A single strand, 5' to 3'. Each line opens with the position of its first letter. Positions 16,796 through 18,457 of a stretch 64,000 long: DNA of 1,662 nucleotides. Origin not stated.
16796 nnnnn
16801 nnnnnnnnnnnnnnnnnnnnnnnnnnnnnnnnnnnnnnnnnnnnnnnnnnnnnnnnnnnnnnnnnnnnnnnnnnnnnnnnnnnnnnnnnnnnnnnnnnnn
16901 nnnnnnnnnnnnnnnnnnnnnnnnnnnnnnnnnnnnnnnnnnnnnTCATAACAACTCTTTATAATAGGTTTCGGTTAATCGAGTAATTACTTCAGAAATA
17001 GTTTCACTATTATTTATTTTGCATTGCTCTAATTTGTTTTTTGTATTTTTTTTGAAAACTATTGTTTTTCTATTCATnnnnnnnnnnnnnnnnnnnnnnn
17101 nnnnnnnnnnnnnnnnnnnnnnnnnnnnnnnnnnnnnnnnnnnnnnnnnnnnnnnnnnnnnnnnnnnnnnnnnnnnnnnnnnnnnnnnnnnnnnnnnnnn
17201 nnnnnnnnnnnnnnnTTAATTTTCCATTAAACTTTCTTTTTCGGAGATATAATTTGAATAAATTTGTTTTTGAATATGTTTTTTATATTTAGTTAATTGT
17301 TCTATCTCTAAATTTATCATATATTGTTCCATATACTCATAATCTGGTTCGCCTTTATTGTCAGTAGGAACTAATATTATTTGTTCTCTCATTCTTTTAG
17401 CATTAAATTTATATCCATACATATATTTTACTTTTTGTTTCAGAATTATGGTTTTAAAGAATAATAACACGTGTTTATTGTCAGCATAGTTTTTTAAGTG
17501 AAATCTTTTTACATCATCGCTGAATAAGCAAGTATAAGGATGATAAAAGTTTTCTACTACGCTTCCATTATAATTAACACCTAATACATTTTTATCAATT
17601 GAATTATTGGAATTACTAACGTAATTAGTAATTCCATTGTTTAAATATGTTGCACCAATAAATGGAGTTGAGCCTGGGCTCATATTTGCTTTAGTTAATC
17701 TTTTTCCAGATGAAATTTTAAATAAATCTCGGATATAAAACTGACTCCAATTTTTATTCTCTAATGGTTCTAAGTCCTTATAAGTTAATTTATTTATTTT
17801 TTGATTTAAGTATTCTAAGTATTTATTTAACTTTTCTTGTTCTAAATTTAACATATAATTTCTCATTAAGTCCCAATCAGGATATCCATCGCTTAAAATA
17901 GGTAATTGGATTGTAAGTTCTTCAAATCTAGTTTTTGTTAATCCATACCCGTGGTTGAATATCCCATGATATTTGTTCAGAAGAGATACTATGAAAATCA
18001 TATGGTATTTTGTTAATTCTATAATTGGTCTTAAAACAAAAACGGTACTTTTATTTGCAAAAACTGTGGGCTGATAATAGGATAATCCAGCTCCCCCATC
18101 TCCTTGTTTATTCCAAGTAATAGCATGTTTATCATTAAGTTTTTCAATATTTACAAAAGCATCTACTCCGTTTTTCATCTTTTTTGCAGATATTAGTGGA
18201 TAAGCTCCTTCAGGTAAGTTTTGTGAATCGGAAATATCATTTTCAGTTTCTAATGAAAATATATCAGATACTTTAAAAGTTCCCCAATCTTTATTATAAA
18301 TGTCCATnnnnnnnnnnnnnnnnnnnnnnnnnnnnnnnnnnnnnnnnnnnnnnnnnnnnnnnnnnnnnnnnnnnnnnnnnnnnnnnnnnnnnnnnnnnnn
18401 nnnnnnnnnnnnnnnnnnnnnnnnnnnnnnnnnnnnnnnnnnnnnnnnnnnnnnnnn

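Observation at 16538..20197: Type I R-M island (hsdM plus hsdS, no hsdR) on the opposite strand inside the provirus, with an adjacent tiny RHH gene and 135-aa partner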

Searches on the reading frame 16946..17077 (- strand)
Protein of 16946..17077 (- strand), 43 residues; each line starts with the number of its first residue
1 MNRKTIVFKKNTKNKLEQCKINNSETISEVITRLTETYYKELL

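Call 3: search_protein_families(library=pfam, proteins=[window:16946-17077:-], max_evalue=0.1)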
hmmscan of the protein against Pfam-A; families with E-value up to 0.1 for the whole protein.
window:16946-17077:- (43 aa): 4 families
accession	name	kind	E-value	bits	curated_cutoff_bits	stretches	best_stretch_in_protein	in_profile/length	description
PF24434.1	DUF7557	-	0.00069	19.4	25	1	4-41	2-38/45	Family of unknown function (DUF7557)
PF14223.13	Retrotran_gag_2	-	0.0079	16.1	27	1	3-38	75-110/172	gag-polypeptide of LTR copia-type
PF02697.20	VAPB_antitox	-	0.02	16.1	27.9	1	4-39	1-35/69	Putative antitoxin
PF22255.2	Gp44-like_2nd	-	0.033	14.6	27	1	6-36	36-66/84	Baseplate hub protein gp44-like, second domain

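Call 4: search_protein_families(library=ncbifam, proteins=[window:16946-17077:-], max_evalue=0.1)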
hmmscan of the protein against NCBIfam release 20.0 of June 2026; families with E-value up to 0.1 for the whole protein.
window:16946-17077:- (43 aa): 2 families
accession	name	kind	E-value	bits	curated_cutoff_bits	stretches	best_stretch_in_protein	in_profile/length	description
NF050799.1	TA_anti_VapB_Sulfo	equivalog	0.023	15.2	60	1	9-41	7-39/69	type II toxin-antitoxin system VapB family antitoxin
NF010249.0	PRK13696.1-1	equivalog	0.035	14.3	90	1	1-38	1-37/72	hypothetical protein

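Call 5: search_protein_families(library=padloc, proteins=[window:16946-17077:-], max_evalue=0.1)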
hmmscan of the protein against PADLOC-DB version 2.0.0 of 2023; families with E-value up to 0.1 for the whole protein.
window:16946-17077:- (43 aa): 0 families

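Call 8: search_protein_families(library=phrogs, proteins=[window:16946-17077:-], max_evalue=0.1)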
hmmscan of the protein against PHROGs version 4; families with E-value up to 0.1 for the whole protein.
window:16946-17077:- (43 aa): 3 families
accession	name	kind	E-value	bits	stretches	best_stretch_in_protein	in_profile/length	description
phrog_876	-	transcription regulation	0.016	15.8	1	3-42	69-108/239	transcriptional repressor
phrog_18289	-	unknown function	0.036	15.5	1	1-39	1-38/90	-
phrog_2503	-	unknown function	0.07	13.7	1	2-32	4-34/65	-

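Call 77: search_solved_structures(query=A7, max_evalue=10, show_alignments=2)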
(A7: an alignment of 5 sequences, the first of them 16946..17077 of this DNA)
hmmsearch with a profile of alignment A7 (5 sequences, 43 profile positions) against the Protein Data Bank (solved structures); distinct sequences matched with E-value up to 10: 0.

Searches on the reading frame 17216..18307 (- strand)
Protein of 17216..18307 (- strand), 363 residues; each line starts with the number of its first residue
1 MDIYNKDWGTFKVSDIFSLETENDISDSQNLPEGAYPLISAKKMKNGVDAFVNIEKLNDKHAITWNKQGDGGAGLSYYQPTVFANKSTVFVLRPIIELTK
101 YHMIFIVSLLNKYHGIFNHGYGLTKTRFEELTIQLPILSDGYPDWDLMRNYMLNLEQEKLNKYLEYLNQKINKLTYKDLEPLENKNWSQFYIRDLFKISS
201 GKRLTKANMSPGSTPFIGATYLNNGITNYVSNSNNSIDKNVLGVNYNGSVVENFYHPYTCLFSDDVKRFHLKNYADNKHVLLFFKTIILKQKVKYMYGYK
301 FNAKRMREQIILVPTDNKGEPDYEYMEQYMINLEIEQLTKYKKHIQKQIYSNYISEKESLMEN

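Call 3: search_protein_families(library=pfam, proteins=[window:17216-18307:-], max_evalue=0.1)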
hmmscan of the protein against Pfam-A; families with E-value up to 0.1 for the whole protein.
window:17216-18307:- (363 aa): 1 family
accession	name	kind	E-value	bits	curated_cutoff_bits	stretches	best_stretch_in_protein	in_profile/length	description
PF01420.25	Methylase_S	-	1.8e-30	106.8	22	2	5-161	1-164/168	Type I restriction modification DNA specificity domain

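Call 4: search_protein_families(library=ncbifam, proteins=[window:17216-18307:-], max_evalue=0.1)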
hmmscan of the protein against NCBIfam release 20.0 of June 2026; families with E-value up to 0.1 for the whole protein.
window:17216-18307:- (363 aa): 0 families

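Call 5: search_protein_families(library=padloc, proteins=[window:17216-18307:-], max_evalue=0.1)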
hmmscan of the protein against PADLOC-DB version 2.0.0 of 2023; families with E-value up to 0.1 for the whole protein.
window:17216-18307:- (363 aa): 6 families
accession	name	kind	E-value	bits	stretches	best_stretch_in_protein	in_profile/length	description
PDLC03591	Specificity_II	-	1.1e-85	285.6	1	8-336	7-330/341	Type II specificity subunit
PDLC04137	mad5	-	4.2e-07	27.5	2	178-293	205-328/392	mads_5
PDLC03190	Specificity_I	-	0.0018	15.4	0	182-213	13-44/389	Type I specificity subunit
PDLC03189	Specificity_I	-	0.011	12.7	1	185-286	8-118/459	Type I specificity subunit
PDLC03136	Specificity_I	-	0.016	12.4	0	6-44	135-172/316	Type I specificity subunit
PDLC03154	Specificity_I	-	0.037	11.5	0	186-232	3-48/406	Type I specificity subunit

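Call 8: search_protein_families(library=phrogs, proteins=[window:17216-18307:-], max_evalue=0.1)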
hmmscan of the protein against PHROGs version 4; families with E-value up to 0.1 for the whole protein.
window:17216-18307:- (363 aa): 2 families
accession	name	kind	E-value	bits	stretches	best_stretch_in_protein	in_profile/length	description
phrog_12160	-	unknown function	4e-39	135.7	2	172-356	166-352/361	-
phrog_16184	-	unknown function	0.09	13.6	0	206-268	83-147/151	-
